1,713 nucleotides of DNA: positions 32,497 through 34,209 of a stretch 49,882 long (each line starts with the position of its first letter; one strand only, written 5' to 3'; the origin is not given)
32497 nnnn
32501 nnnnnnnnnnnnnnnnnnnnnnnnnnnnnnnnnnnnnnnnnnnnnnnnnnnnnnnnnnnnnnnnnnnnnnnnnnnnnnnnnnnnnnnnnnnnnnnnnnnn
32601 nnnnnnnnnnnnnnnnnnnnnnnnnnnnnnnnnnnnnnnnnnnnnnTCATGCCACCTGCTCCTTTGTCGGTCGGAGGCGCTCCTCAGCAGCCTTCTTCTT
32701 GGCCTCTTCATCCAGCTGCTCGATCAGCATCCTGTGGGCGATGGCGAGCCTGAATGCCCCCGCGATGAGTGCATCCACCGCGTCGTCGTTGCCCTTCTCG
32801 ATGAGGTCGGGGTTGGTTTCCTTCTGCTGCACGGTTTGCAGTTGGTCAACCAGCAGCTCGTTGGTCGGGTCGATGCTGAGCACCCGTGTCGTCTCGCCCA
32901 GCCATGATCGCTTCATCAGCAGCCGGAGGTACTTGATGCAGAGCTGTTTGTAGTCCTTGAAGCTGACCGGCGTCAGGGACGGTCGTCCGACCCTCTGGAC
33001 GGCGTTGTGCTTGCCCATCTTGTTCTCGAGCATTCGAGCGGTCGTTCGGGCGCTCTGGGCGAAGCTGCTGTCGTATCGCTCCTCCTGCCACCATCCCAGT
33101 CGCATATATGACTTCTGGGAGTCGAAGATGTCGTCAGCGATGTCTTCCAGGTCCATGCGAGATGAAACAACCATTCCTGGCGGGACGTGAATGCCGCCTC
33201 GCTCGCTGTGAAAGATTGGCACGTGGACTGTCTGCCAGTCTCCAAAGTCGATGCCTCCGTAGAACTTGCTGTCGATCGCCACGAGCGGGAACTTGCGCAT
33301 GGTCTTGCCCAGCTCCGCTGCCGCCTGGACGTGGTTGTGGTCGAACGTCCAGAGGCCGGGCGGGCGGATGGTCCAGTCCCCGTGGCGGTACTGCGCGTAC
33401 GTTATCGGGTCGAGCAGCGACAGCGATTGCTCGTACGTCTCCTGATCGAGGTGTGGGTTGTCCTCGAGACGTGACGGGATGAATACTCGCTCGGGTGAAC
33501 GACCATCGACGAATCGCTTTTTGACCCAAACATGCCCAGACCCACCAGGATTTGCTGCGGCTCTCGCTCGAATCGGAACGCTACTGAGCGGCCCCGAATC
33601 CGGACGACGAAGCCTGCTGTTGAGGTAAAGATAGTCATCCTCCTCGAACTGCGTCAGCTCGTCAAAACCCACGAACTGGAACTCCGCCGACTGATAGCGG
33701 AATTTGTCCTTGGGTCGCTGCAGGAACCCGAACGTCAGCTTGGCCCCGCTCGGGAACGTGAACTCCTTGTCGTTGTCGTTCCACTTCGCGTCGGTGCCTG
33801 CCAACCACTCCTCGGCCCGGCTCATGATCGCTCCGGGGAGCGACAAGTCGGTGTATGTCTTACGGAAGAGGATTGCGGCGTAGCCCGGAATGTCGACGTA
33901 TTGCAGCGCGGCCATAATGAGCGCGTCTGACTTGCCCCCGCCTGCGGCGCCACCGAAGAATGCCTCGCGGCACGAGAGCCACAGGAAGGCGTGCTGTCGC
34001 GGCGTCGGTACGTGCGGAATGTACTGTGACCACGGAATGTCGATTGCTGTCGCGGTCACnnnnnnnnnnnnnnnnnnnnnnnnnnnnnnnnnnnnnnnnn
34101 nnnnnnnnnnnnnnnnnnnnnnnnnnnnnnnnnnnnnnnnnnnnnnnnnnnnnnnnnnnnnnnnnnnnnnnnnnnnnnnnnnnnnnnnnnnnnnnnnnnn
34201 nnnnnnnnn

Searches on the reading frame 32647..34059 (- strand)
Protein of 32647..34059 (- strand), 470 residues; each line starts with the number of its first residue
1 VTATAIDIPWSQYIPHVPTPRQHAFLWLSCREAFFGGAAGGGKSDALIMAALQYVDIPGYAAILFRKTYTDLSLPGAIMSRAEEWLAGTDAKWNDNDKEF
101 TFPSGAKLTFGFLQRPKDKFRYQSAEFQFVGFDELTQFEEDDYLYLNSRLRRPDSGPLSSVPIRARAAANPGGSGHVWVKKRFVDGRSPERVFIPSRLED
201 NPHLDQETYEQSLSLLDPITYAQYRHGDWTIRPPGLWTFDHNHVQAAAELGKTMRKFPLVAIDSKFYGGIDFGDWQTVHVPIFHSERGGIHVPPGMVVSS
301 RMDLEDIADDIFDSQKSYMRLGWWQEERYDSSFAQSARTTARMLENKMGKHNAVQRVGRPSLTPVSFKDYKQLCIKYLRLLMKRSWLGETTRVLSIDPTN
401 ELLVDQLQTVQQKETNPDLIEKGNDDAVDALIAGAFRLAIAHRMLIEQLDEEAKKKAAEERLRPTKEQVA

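Call 18: find_related_loci(query=window:32647-34059:-, collection=viral_contigs, flank=10000)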
Query window:32647-34059:- (470 aa) in viral_contigs; peptide patterns used: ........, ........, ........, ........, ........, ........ (x = any residue, [..] = any of these).
28 stretches matched a pattern; 26 encode a relative of the query (tblastn E <= 1e-3); 26 distinct loci.
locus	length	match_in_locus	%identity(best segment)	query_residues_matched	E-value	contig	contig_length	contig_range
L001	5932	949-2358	100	1-470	0e+0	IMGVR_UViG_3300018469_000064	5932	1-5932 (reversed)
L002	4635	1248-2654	87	2-470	0e+0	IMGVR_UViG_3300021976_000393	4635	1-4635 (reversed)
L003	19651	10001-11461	67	2-470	0e+0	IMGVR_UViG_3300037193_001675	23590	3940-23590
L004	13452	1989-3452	64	1-466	0e+0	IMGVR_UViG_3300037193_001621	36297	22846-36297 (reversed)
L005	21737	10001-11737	60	11-235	3e-72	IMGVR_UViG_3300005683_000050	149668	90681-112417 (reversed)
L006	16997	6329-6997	35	19-231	3e-35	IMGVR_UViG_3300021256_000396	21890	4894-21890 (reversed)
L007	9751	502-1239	32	14-229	5e-26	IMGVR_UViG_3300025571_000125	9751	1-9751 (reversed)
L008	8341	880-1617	32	14-229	1e-25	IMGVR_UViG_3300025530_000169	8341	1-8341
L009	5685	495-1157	35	18-230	2e-25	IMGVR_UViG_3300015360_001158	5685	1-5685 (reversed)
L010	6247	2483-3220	32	14-229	4e-25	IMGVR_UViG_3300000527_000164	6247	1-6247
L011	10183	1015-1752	32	14-229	4e-25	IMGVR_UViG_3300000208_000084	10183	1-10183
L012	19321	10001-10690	35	18-231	2e-32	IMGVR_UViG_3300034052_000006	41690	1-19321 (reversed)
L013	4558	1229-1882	33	32-231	2e-23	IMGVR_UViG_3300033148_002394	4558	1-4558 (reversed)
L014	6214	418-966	37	14-201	7e-23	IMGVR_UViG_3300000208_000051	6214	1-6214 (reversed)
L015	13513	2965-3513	38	14-201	9e-23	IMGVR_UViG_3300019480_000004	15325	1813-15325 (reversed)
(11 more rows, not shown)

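Call 40: find_related_loci(query=A4, collection=metagenome_contigs, flank=10000)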
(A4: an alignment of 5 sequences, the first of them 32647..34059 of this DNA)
Query A4 (470 aa) in metagenome_contigs; peptide patterns used: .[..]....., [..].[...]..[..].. (x = any residue, [..] = any of these).
211 stretches matched a pattern; 5 encode a relative of the query (tblastn E <= 1e-3); 5 distinct loci.
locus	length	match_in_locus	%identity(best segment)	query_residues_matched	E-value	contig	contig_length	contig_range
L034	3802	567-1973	87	2-470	0e+0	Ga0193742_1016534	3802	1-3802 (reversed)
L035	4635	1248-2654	87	2-470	0e+0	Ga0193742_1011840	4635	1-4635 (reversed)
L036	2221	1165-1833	61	11-235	2e-82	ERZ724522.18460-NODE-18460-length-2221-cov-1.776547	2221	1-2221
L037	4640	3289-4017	52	12-235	5e-69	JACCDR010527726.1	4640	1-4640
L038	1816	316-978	53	13-235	2e-68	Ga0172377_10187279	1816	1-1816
